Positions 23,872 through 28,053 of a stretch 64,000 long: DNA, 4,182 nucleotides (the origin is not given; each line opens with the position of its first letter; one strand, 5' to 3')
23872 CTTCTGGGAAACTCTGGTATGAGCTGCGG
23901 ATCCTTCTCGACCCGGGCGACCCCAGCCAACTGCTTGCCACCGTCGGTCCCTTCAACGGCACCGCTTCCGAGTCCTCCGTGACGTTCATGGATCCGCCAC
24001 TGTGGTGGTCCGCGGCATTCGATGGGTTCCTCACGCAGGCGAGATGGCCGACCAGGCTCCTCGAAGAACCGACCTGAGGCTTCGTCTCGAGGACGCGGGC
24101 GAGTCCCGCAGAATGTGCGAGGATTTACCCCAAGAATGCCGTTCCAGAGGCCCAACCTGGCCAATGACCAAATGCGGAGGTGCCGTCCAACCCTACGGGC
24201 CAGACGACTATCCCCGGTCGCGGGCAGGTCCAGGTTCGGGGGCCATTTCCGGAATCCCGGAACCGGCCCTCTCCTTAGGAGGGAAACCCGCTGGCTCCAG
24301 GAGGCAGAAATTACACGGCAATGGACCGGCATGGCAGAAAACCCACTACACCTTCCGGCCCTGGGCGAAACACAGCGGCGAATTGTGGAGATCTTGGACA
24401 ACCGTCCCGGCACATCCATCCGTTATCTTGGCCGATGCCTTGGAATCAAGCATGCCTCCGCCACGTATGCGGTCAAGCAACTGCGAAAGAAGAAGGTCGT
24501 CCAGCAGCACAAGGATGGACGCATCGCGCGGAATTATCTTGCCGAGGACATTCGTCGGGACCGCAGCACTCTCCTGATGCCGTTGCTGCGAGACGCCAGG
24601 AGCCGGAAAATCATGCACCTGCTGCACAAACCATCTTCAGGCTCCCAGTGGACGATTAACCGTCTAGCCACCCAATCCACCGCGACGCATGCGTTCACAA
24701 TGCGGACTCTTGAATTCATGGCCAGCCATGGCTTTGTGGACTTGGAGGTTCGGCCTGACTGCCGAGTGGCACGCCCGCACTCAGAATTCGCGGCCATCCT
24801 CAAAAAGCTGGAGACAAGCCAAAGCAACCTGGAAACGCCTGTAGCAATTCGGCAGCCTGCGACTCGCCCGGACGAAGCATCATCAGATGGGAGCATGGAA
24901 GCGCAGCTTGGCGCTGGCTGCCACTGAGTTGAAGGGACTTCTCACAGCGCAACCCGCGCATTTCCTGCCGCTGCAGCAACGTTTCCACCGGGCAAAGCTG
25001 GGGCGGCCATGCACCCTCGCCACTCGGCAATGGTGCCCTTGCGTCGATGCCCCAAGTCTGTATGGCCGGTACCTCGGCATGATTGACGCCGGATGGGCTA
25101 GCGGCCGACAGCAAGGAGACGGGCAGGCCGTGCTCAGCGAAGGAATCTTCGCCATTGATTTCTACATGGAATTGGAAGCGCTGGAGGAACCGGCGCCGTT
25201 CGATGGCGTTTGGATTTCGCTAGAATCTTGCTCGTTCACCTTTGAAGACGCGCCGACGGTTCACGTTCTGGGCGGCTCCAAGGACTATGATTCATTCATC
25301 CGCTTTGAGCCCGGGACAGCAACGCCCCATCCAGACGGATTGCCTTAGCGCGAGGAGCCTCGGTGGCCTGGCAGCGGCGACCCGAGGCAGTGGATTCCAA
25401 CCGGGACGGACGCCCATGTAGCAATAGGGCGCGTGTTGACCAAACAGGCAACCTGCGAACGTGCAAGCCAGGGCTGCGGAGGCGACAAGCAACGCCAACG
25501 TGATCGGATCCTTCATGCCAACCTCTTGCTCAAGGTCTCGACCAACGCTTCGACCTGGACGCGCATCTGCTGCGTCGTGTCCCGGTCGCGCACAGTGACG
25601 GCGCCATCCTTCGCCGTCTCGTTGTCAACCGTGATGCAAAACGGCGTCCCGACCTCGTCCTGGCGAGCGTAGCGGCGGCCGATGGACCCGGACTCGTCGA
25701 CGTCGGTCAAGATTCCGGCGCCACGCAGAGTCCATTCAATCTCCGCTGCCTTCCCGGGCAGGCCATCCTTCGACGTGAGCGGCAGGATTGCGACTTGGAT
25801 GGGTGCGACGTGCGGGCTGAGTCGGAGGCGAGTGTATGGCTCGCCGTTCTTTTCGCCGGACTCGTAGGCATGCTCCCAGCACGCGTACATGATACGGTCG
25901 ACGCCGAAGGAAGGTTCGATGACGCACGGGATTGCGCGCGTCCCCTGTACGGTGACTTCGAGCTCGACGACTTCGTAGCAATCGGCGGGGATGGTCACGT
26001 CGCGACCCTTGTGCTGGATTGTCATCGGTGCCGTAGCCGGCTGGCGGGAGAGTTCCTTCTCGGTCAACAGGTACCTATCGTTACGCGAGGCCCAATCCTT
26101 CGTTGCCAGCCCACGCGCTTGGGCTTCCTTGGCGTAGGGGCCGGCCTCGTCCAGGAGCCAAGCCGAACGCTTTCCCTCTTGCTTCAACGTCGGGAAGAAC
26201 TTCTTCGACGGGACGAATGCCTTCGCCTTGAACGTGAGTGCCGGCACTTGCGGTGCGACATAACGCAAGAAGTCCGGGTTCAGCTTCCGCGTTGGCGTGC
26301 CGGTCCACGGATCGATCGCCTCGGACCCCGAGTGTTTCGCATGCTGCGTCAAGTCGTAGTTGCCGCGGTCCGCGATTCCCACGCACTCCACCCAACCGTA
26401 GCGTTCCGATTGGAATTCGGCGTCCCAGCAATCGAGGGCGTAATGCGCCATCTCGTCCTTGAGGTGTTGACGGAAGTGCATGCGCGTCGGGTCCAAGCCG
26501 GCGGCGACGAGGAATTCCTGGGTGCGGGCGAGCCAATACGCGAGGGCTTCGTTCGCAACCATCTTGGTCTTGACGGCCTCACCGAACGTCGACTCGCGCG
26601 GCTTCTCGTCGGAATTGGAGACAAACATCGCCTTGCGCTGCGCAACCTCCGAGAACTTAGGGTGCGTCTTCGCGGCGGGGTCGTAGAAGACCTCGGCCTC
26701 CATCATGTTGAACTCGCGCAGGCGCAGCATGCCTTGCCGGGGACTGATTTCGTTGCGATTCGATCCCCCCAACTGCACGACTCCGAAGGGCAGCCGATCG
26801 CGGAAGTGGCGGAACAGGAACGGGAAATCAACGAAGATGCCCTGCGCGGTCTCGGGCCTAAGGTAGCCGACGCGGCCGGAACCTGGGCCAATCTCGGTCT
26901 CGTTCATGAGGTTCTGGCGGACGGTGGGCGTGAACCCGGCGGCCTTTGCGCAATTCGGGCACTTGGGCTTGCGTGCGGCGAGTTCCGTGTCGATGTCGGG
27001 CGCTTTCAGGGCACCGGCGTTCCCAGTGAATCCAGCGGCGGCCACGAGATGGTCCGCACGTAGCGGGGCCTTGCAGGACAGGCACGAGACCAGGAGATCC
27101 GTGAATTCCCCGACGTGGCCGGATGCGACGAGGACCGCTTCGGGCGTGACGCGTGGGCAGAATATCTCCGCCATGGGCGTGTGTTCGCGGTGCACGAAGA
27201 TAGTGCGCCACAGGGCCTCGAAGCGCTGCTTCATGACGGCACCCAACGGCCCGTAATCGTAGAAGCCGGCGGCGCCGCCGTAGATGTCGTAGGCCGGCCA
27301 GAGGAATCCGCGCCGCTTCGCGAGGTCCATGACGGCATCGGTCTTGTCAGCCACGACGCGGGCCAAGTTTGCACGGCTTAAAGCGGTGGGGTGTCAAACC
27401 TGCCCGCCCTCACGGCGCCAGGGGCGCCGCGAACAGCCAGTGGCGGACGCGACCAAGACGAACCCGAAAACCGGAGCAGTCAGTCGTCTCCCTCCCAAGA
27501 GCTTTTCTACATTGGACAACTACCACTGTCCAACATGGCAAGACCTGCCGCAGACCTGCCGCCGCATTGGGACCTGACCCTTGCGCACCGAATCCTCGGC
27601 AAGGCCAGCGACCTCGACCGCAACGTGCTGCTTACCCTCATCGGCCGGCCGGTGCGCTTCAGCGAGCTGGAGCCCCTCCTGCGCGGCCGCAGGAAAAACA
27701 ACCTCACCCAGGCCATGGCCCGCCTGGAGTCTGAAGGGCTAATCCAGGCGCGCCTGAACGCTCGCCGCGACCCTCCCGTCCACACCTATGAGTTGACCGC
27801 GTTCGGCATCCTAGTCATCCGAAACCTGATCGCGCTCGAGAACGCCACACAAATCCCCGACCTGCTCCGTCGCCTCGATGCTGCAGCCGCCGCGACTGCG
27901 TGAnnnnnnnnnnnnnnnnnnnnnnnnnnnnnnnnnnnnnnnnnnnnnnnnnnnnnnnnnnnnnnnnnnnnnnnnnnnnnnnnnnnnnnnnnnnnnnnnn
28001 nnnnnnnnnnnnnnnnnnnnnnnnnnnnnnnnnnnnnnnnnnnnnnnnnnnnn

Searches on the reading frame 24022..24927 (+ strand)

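Call 53: search_protein_families(library=pfam, proteins=[window:24022-24927:+], max_evalue=0.00001)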
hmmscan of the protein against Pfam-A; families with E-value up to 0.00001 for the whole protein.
window:24022-24927:+ (301 aa): 1 family
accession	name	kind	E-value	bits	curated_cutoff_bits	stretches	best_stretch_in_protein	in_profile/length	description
PF12802.13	MarR_2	-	1.5e-06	28.7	27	1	117-165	6-55/61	MarR family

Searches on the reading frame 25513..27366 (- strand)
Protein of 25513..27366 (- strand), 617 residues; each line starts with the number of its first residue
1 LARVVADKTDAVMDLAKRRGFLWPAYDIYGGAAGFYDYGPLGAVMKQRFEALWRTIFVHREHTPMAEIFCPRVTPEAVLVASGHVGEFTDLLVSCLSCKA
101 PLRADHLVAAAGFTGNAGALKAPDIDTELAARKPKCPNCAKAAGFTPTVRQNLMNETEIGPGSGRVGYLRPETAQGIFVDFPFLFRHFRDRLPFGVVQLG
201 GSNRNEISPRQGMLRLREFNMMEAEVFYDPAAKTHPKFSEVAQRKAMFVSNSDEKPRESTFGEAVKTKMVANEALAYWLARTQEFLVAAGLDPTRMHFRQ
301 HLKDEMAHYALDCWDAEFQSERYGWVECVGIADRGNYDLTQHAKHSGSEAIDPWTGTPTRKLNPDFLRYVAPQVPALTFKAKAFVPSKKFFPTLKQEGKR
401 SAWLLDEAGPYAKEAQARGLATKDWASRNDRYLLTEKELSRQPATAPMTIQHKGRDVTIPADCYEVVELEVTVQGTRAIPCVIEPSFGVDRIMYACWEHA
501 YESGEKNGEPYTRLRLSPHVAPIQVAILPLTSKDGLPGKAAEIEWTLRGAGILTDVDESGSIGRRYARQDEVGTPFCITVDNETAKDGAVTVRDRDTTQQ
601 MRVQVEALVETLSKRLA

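Call 53: search_protein_families(library=pfam, proteins=[window:25513-27366:-], max_evalue=0.00001)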
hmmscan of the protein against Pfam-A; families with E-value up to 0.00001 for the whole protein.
window:25513-27366:- (617 aa): 1 family
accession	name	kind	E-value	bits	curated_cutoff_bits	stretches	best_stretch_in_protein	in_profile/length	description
PF03129.25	HGTP_anticodon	-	2.7e-21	75.9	21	1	524-614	1-93/94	Anticodon binding domain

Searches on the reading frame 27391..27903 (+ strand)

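Call 53: search_protein_families(library=pfam, proteins=[window:27391-27903:+], max_evalue=0.00001)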
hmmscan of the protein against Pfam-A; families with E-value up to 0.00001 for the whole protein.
window:27391-27903:+ (170 aa): 1 family
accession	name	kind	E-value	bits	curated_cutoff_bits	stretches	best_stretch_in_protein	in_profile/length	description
PF01638.23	HxlR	-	4.9e-06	26.7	20.8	1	79-149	10-79/91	HxlR-like helix-turn-helix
